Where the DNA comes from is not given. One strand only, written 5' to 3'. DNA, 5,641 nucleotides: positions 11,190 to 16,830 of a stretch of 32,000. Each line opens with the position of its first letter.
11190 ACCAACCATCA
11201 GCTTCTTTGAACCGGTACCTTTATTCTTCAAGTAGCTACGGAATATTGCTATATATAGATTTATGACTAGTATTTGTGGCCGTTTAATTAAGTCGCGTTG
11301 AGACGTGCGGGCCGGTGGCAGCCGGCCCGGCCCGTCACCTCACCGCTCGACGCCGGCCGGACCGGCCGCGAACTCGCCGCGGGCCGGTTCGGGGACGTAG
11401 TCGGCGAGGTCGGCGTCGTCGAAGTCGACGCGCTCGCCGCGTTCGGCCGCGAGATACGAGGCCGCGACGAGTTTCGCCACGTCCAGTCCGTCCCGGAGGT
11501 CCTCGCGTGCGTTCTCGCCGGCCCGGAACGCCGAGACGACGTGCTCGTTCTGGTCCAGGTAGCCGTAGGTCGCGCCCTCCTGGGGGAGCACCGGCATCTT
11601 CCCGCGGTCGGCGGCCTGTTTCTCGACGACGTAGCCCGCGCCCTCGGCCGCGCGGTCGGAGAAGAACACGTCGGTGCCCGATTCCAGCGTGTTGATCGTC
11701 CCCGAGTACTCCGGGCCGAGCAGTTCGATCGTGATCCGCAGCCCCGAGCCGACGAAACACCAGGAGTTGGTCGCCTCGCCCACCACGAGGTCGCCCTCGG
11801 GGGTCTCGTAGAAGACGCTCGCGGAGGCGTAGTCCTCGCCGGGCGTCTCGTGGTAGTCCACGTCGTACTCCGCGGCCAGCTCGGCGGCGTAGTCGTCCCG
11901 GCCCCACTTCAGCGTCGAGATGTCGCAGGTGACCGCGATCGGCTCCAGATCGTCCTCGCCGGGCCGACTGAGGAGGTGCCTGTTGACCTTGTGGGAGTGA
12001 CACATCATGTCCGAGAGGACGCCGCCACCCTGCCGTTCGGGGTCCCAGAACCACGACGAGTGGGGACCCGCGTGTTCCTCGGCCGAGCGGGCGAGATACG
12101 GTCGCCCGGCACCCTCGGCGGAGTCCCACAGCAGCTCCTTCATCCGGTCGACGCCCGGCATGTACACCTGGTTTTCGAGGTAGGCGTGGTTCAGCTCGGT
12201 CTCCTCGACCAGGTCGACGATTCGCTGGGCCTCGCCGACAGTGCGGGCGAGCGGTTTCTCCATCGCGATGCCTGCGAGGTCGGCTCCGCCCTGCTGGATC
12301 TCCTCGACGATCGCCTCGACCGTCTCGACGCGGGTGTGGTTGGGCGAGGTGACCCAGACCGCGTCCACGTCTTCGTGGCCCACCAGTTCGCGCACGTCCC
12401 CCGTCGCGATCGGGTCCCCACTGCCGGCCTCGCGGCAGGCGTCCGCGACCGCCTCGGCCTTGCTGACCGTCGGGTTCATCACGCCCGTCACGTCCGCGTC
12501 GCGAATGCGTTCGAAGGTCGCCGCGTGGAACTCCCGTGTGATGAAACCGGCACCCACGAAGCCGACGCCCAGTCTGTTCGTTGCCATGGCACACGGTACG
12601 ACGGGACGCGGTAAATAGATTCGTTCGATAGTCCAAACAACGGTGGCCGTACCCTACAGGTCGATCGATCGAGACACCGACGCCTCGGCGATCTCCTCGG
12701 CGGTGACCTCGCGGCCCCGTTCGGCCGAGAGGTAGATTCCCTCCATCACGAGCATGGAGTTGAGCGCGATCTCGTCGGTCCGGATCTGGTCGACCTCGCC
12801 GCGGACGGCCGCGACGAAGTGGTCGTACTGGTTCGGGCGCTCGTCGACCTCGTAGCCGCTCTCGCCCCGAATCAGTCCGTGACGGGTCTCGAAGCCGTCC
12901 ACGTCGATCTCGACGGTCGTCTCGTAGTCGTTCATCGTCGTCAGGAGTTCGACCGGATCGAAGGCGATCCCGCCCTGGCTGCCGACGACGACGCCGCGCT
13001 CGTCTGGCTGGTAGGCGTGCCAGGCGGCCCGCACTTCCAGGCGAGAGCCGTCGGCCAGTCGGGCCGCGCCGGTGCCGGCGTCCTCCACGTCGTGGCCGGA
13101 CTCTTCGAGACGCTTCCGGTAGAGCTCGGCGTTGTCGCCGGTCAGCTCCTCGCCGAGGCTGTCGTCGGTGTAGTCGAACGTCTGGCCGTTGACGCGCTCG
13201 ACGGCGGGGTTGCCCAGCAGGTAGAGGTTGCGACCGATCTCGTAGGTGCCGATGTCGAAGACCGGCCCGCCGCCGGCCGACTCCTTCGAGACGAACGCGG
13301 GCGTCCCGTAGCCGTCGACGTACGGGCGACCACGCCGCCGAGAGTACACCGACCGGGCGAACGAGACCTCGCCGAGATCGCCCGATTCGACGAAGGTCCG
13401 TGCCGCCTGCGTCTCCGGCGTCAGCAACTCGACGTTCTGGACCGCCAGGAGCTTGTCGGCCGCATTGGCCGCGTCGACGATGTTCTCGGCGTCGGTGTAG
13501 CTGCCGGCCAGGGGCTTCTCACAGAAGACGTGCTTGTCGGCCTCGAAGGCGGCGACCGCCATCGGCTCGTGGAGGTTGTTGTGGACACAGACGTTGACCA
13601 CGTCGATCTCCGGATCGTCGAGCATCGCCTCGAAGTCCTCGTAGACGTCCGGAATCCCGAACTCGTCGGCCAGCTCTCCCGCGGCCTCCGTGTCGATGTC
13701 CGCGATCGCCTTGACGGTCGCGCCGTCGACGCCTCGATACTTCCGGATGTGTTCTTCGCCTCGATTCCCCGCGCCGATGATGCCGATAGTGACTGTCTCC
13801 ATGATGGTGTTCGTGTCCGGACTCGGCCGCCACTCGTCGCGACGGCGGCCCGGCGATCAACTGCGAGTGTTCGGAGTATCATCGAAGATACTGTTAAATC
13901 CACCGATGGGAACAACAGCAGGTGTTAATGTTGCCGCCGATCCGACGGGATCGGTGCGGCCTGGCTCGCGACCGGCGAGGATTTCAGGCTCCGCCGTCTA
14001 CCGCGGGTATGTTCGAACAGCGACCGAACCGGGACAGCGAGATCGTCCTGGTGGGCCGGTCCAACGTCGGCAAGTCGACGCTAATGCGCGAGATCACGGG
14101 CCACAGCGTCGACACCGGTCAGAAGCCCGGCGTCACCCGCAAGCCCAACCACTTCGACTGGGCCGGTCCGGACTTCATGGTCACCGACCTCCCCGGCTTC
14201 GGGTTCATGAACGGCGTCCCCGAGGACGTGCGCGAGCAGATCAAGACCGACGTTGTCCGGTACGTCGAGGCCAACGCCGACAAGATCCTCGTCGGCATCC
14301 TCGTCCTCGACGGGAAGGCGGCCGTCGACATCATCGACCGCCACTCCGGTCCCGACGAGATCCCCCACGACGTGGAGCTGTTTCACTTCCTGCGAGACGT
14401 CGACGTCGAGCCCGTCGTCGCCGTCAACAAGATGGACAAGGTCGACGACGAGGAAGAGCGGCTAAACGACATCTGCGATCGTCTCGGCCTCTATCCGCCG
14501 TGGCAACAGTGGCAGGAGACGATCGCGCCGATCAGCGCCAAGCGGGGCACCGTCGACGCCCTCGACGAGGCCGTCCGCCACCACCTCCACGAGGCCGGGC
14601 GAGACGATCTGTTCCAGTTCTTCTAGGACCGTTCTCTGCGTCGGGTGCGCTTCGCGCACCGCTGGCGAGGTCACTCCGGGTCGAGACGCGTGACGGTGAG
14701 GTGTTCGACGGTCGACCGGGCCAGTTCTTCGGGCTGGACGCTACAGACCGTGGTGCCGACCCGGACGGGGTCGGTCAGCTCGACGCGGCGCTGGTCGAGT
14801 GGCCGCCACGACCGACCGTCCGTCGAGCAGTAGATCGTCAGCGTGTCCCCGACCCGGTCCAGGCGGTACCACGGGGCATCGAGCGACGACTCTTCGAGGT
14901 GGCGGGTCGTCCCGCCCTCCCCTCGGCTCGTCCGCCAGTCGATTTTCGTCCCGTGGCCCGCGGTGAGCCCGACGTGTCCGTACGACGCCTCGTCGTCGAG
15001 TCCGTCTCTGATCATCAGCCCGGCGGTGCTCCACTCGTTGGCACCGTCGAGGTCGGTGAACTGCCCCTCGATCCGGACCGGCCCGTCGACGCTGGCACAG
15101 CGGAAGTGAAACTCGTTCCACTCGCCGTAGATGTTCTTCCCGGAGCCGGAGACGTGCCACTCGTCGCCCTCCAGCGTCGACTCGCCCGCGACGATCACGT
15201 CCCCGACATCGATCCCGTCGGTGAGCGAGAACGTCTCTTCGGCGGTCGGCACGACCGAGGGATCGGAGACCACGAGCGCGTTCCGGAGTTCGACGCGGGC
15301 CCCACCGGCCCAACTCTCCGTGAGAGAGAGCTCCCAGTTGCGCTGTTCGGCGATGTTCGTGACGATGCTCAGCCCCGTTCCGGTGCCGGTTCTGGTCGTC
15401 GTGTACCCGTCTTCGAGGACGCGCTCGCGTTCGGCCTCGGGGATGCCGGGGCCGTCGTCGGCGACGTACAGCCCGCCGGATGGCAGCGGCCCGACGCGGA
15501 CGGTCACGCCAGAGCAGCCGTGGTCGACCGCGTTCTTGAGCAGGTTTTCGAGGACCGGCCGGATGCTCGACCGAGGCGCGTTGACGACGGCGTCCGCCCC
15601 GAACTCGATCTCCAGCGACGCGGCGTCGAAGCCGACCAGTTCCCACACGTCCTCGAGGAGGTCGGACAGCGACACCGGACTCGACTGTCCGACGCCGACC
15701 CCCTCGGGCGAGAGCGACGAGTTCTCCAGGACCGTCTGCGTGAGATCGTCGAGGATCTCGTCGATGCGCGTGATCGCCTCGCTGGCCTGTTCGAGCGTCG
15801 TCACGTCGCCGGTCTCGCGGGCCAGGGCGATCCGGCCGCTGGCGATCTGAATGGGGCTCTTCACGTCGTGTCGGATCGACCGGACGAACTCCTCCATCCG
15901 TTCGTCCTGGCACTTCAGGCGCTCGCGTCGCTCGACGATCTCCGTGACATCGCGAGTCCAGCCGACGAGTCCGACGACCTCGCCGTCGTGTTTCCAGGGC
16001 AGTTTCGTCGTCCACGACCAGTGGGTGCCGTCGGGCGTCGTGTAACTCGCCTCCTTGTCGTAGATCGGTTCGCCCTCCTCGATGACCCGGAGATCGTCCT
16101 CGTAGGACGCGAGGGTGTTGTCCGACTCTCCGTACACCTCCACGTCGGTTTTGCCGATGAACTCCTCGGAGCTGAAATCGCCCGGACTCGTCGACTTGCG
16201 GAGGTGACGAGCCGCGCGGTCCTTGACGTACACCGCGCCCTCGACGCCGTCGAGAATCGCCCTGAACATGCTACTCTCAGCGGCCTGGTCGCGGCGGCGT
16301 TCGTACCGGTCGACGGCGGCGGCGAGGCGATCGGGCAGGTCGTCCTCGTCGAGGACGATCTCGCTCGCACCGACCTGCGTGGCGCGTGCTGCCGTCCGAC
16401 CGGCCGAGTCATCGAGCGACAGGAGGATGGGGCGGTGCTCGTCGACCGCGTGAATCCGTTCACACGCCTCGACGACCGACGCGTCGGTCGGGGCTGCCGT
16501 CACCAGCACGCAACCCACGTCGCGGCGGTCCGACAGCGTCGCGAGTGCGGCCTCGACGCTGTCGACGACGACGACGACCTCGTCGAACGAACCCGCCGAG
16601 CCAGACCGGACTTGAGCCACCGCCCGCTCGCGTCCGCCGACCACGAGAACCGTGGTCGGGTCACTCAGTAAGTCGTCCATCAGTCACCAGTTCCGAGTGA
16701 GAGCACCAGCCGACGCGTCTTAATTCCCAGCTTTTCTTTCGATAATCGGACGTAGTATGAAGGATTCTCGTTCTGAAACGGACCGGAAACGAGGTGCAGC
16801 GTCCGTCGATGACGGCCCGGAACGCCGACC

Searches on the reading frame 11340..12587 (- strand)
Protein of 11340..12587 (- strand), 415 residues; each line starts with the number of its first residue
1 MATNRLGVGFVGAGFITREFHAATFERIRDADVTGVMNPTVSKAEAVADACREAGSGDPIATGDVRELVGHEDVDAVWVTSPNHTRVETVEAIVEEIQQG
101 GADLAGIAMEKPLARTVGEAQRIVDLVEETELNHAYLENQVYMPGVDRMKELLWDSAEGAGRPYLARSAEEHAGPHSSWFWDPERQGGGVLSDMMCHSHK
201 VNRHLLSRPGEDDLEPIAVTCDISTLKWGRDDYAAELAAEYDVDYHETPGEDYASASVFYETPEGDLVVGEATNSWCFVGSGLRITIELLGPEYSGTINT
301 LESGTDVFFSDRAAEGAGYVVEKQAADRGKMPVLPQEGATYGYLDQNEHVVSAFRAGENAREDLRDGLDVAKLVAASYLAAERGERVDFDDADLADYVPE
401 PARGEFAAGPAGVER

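Call 11: search_protein_families(library=pfam, proteins=[window:11340-12587:-], max_evalue=0.001)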
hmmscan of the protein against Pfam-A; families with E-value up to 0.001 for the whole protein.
window:11340-12587:- (415 aa): 3 families
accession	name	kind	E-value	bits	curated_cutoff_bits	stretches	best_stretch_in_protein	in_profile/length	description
PF01408.29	GFO_IDH_MocA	-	7.2e-17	62.6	24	1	7-131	2-113/120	Oxidoreductase family, NAD-binding Rossmann fold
PF22725.1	GFO_IDH_MocA_C3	-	1.3e-08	35.3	27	1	160-286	13-115/124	GFO/IDH/MocA C-terminal domain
PF02894.22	GFO_IDH_MocA_C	-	0.00096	19.4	22.9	0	178-388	31-217/218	Oxidoreductase family, C-terminal alpha/beta domain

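Call 59: search_protein_families(library=ncbifam, proteins=[window:11340-12587:-], max_evalue=0.01)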
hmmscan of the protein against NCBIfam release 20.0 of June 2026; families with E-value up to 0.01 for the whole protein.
window:11340-12587:- (415 aa): 5 families
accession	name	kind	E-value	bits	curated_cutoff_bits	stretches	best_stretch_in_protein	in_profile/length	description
TIGR04380.1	myo_inos_iolG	equivalog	1.1e-11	44.2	355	1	6-207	2-186/330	inositol 2-dehydrogenase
NF041392.1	XylDh_Gfo6_Halo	equivalog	5.9e-11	41.7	350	1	7-208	18-214/350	D-xylose 1-dehydrogenase Gfo6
NF052479.1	LevoglcsnDh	equivalog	3.5e-10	39.1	650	1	5-208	3-204/386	levoglucosan dehydrogenase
NF040723.1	UDP-GlcNAcDh_Arch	equivalog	3e-07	30.3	450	1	7-156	2-136/302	UDP-N-acetylglucosamine 3-dehydrogenase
NF052679.1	InsChiInosDhIolG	equivalog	7.4e-07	28.5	540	1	6-127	3-113/343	bifunctional inositol 2-dehydrogenase/D-chiro-inositol 1-dehydrogenase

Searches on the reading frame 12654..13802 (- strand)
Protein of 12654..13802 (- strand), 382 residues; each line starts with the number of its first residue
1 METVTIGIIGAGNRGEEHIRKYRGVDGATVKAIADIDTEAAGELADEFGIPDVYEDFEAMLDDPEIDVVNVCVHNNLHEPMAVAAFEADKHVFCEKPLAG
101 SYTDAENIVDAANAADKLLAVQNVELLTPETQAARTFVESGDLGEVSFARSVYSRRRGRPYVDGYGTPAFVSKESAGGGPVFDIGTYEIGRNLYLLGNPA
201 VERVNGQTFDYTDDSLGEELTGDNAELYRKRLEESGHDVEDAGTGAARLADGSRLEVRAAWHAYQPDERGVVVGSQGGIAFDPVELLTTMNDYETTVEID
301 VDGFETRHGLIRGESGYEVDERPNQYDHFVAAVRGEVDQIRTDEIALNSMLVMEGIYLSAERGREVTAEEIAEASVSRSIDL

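Call 11: search_protein_families(library=pfam, proteins=[window:12654-13802:-], max_evalue=0.001)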
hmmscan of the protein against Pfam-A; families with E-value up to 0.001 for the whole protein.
window:12654-13802:- (382 aa): 3 families
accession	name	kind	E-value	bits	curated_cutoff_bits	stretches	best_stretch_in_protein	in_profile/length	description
PF01408.29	GFO_IDH_MocA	-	8.4e-31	107.6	24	1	5-121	2-118/120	Oxidoreductase family, NAD-binding Rossmann fold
PF22725.1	GFO_IDH_MocA_C3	-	1.3e-15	57.9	27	1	132-279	2-123/124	GFO/IDH/MocA C-terminal domain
PF02894.22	GFO_IDH_MocA_C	-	7.9e-11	42.6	22.9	1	138-367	4-217/218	Oxidoreductase family, C-terminal alpha/beta domain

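Call 59: search_protein_families(library=ncbifam, proteins=[window:12654-13802:-], max_evalue=0.01)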
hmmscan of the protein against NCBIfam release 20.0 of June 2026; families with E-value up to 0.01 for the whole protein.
window:12654-13802:- (382 aa): 10 families
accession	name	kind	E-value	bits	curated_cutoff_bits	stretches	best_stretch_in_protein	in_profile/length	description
NF052479.1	LevoglcsnDh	equivalog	1.5e-29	102.8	650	1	1-265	1-271/386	levoglucosan dehydrogenase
NF040723.1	UDP-GlcNAcDh_Arch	equivalog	3.4e-29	102.3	450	1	5-147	2-142/302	UDP-N-acetylglucosamine 3-dehydrogenase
TIGR04380.1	myo_inos_iolG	equivalog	1.6e-26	93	355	1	4-225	2-213/330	inositol 2-dehydrogenase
NF041392.1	XylDh_Gfo6_Halo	equivalog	2.6e-22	79.1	350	1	3-367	16-349/350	D-xylose 1-dehydrogenase Gfo6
NF052679.1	InsChiInosDhIolG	equivalog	4.8e-22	78.4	540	1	3-119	2-120/343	bifunctional inositol 2-dehydrogenase/D-chiro-inositol 1-dehydrogenase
NF008607.0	PRK11579.1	subfamily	2.4e-17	62.9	330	1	2-203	3-196/346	oxidoreductase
NF058563.1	BT_2159_fam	equivalog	2.6e-13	49.7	650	1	4-150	1-147/350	disaccharide 3-dehydrogenase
NF058561.1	BT_2158_fam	equivalog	1.4e-12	47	750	1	4-150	36-181/487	glycoside 3-dehydrogenase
NF007574.0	PRK10206.1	equivalog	9e-09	34.8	352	1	53-154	53-154/345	oxidoreductase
TIGR03215.1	ac_ald_DH_ac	equivalog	0.00068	19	282.25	1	4-136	2-130/285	acetaldehyde dehydrogenase (acetylating)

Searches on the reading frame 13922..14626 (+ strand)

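Call 11: search_protein_families(library=pfam, proteins=[window:13922-14626:+], max_evalue=0.001)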
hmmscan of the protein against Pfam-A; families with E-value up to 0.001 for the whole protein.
window:13922-14626:+ (234 aa): 4 families
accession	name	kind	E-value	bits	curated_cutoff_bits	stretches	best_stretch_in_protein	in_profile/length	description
PF01926.29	MMR_HSR1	-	2.1e-17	63.7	21.9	1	40-170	1-113/113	50S ribosome-binding GTPase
PF02421.24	FeoB_N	-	4e-12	46.4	27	1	40-182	2-126/156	Ferrous iron transport protein B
PF03193.22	RsgA_GTPase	-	9.7e-07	29.2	30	0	39-65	107-134/174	RsgA GTPase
PF00009.33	GTP_EFTU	-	1e-06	28.9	26.5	1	134-209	96-172/188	Elongation factor Tu GTP binding domain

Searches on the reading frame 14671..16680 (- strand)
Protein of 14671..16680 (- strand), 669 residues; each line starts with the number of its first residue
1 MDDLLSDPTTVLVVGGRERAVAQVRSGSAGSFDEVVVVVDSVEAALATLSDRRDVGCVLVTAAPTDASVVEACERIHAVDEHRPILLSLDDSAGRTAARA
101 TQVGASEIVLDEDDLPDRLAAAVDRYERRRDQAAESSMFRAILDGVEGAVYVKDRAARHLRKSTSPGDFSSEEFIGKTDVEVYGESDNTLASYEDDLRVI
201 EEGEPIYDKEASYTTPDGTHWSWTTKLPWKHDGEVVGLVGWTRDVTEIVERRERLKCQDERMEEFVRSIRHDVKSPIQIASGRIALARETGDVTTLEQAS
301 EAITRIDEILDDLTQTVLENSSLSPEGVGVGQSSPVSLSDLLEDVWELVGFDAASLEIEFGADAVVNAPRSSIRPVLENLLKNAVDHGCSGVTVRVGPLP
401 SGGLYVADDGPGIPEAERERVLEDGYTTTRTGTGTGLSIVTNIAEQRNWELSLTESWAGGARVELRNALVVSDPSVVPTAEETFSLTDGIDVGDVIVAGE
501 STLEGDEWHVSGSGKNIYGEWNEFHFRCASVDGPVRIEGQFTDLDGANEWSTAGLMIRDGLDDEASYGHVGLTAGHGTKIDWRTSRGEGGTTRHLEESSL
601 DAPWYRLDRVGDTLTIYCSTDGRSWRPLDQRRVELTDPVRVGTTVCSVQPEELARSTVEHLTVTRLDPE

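Call 11: search_protein_families(library=pfam, proteins=[window:14671-16680:-], max_evalue=0.001)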
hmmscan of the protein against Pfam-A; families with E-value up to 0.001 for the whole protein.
window:14671-16680:- (669 aa): 4 families
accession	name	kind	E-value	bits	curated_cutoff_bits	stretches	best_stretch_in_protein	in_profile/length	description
PF02518.31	HATPase_c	-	3.9e-15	56.7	26.4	1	372-466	5-106/111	Histidine kinase-, DNA gyrase B-, and HSP90-like ATPase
PF08448.16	PAS_4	-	2.1e-07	31.6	23.1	1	149-247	7-107/110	PAS fold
PF07081.18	DUF1349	-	1.3e-06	28.7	32.4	1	597-653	111-167/179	Protein of unknown function (DUF1349)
PF00512.31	HisKA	-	0.0003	21.2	26.9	1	262-313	2-57/66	His Kinase A (phospho-acceptor) domain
